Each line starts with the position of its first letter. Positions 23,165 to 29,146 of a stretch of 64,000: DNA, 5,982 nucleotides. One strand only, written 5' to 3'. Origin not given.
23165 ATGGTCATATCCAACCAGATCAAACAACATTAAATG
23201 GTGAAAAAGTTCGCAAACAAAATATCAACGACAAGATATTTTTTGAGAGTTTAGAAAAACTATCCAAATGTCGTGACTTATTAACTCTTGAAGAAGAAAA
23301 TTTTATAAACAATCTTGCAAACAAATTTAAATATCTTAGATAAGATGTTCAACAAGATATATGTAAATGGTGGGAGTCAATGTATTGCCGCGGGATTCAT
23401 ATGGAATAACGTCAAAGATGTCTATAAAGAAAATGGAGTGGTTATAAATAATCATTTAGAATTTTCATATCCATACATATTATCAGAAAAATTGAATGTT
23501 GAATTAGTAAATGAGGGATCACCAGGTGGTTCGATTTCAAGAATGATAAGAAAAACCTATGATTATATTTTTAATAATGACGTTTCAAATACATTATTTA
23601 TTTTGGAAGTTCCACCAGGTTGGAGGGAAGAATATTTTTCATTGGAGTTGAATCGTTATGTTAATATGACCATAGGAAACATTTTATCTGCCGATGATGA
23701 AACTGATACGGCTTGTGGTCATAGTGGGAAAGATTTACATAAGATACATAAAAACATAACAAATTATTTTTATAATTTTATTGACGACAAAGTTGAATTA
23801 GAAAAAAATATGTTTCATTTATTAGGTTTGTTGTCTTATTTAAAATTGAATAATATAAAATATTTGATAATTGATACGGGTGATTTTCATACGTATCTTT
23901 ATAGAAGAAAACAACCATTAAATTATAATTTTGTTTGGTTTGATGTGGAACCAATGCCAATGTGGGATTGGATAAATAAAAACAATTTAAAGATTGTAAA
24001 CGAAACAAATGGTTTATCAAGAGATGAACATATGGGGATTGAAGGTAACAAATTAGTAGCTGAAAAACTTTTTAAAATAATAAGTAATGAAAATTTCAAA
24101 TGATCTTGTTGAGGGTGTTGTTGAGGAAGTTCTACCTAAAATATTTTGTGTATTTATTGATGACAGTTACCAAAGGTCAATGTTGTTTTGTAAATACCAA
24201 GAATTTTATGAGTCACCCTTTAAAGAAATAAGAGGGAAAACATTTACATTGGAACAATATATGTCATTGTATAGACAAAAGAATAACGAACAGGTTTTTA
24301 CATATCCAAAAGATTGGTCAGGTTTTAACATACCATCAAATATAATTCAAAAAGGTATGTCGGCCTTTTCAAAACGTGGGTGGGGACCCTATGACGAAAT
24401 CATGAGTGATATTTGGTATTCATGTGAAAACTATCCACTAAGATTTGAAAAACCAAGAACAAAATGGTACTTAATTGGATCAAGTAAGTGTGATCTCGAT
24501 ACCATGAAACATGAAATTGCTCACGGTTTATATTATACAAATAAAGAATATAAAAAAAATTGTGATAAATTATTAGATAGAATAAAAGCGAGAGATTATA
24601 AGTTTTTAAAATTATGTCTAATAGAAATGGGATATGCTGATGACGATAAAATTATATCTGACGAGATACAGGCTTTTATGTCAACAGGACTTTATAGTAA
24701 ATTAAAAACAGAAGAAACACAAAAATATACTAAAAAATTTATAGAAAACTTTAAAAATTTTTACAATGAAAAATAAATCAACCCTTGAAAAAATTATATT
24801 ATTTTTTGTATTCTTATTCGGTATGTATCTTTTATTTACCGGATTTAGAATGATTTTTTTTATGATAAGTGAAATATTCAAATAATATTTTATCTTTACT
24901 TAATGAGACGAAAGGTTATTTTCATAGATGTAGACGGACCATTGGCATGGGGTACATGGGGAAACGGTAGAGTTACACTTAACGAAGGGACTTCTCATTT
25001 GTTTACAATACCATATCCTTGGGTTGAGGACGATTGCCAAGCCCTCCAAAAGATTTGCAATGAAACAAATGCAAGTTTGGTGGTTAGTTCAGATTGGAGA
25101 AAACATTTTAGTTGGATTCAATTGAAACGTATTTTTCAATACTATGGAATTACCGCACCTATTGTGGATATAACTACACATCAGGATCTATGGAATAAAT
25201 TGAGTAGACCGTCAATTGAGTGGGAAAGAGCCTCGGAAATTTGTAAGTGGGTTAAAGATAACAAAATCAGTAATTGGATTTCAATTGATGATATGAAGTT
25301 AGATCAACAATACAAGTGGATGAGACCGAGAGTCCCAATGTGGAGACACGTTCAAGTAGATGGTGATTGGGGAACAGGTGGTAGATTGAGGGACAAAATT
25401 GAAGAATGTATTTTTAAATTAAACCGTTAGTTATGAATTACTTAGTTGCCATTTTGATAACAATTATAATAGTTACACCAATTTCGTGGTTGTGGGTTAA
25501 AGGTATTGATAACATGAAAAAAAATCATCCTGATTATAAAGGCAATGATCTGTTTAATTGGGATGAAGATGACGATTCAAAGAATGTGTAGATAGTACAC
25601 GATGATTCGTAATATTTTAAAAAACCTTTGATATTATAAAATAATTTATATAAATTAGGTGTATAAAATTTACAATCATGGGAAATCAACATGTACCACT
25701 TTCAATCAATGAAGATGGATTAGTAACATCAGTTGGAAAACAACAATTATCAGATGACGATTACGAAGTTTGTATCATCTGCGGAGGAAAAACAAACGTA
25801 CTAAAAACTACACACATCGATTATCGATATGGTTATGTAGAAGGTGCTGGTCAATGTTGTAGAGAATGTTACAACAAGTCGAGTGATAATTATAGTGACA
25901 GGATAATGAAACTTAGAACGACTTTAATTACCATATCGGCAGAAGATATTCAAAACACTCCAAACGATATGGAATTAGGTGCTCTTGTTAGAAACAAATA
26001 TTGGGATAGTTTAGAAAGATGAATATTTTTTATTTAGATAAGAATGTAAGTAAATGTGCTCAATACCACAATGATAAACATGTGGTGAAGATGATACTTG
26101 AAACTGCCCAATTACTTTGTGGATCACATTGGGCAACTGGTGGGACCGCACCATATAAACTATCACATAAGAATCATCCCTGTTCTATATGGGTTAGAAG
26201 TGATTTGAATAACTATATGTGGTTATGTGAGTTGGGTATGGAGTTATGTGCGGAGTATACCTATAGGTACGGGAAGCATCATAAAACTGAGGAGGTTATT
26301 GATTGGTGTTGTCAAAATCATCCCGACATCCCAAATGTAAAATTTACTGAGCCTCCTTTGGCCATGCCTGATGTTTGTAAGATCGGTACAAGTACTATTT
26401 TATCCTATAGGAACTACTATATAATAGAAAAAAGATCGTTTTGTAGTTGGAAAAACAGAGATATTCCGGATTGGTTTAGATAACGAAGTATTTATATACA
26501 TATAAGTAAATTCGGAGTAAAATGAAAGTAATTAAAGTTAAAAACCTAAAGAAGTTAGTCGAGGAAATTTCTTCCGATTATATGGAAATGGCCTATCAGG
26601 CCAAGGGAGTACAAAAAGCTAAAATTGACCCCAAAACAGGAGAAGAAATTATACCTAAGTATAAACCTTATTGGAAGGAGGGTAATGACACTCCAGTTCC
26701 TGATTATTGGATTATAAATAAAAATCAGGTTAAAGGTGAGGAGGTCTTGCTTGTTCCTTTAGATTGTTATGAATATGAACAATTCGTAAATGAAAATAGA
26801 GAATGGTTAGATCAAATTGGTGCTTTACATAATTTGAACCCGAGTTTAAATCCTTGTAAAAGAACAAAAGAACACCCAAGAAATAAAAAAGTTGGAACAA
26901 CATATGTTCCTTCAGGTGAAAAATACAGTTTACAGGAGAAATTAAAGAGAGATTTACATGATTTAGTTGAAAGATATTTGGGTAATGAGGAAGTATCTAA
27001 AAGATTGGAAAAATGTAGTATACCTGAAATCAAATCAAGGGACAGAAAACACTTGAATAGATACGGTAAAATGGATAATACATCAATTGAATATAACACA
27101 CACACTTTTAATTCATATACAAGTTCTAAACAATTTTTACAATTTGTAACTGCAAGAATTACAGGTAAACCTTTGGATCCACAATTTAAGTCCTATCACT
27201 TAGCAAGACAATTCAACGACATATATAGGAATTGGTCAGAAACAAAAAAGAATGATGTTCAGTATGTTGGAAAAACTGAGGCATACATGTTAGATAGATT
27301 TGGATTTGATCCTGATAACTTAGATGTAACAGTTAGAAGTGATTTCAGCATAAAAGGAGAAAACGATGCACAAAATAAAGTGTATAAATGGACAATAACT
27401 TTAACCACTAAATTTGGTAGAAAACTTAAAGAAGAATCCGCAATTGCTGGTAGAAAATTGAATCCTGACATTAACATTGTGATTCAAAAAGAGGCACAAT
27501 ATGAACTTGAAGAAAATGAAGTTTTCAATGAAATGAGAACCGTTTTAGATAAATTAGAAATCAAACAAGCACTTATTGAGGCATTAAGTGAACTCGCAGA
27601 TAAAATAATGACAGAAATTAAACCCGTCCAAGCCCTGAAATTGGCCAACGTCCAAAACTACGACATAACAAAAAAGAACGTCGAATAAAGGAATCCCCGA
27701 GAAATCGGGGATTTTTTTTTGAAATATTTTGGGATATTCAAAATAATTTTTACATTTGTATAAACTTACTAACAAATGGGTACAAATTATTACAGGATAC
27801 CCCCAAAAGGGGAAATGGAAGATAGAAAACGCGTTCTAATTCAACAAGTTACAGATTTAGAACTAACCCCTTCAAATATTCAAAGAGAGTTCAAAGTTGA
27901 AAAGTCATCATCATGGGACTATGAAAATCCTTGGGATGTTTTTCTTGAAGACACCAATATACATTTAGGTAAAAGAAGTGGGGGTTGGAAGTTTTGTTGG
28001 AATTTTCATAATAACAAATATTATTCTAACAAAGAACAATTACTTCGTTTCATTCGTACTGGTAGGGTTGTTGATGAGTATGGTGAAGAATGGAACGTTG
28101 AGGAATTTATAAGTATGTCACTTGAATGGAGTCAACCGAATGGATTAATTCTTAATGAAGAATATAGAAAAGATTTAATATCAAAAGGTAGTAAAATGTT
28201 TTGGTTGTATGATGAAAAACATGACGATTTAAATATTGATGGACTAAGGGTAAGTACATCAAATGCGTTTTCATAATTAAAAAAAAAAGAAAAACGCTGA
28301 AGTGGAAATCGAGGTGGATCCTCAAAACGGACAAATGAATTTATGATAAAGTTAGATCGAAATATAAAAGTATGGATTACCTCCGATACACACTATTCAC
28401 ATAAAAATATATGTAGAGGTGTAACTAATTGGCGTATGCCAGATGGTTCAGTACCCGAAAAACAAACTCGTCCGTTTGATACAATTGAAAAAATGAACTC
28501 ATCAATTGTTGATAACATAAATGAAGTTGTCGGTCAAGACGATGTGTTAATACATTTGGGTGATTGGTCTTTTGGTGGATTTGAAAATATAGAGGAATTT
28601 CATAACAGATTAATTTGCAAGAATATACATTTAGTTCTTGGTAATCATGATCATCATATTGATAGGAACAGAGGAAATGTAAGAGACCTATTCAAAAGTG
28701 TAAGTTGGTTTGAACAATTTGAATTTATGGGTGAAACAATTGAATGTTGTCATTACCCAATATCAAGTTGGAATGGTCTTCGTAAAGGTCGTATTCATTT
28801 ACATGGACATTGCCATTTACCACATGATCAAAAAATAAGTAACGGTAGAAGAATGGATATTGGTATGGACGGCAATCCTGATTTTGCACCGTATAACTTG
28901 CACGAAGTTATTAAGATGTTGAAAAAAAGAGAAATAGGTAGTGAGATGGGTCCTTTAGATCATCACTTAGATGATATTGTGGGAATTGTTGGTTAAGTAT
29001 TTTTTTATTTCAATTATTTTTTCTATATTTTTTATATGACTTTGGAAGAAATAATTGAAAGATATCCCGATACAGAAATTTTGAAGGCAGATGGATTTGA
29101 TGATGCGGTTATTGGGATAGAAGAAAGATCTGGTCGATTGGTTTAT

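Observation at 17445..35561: Three PcfJ-like paralogs, one in a unit with an orphan C5-cytosine methyltransferase and a standalone DnaA domain IV protein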

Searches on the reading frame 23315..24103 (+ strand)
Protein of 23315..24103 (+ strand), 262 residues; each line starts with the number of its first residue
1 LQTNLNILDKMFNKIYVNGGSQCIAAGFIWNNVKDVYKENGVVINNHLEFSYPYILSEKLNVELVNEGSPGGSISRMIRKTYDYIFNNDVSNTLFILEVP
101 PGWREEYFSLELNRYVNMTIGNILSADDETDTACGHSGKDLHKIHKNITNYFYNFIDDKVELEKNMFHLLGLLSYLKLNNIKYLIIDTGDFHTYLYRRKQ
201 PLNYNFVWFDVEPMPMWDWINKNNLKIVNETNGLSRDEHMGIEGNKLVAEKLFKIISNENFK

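Call 74: search_protein_families(library=pfam, proteins=[window:23315-24103:+], max_evalue=0.01)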
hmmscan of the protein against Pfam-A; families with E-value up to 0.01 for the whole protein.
window:23315-24103:+ (262 aa): 0 families

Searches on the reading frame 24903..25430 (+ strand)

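Call 74: search_protein_families(library=pfam, proteins=[window:24903-25430:+], max_evalue=0.01)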
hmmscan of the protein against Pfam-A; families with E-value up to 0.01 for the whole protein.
window:24903-25430:+ (175 aa): 1 family
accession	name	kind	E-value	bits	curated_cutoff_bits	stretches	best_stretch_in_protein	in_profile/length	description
PF18143.6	HAD_SAK_2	-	1.2e-19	71.4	27.5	1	5-141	1-122/139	HAD domain in Swiss Army Knife RNA repair proteins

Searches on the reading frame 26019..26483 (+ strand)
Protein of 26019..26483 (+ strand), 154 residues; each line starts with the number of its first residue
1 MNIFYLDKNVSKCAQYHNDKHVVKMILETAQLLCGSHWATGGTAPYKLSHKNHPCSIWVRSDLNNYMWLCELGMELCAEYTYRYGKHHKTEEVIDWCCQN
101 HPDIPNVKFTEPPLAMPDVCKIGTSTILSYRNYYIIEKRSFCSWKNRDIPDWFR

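Call 74: search_protein_families(library=pfam, proteins=[window:26019-26483:+], max_evalue=0.01)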
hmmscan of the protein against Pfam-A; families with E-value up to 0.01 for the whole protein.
window:26019-26483:+ (154 aa): 1 family
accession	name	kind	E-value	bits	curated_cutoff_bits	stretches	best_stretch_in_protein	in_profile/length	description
PF03013.19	Pyr_excise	-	8.1e-06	26.6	23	1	1-89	1-78/81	Pyrimidine dimer DNA glycosylase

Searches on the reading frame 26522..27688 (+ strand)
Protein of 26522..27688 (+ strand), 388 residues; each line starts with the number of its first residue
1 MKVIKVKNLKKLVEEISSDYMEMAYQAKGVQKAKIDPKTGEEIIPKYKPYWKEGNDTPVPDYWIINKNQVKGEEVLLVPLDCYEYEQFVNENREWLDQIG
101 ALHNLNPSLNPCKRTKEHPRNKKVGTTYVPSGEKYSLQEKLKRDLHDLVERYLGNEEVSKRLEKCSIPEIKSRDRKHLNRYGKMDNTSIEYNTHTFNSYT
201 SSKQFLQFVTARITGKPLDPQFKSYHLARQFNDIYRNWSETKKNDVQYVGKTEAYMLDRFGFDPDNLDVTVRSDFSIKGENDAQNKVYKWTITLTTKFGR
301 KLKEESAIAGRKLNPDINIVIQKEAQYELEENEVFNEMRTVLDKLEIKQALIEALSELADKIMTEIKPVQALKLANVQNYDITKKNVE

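Call 18: search_protein_families(library=pfam, proteins=[window:26522-27688:+], max_evalue=0.001)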
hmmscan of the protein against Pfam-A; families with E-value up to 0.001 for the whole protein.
window:26522-27688:+ (388 aa): 0 families

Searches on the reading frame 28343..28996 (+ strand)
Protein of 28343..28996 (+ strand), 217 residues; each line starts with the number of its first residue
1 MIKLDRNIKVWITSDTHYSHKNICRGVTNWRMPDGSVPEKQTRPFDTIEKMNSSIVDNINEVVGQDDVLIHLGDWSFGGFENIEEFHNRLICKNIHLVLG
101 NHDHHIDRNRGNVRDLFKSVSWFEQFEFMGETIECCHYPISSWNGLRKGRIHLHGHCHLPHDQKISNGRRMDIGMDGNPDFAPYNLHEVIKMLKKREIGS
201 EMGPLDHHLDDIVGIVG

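Call 74: search_protein_families(library=pfam, proteins=[window:28343-28996:+], max_evalue=0.01)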
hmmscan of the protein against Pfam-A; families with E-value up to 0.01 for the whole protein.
window:28343-28996:+ (217 aa): 2 families
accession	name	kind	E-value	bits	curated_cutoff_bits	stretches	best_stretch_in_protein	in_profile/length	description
PF00149.33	Metallophos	-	2.1e-09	38.6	21.5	1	8-151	1-128/191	Calcineurin-like phosphoesterase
PF12850.12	Metallophos_2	-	4.7e-05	23.9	27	1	10-166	3-125/154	Calcineurin-like phosphoesterase superfamily domain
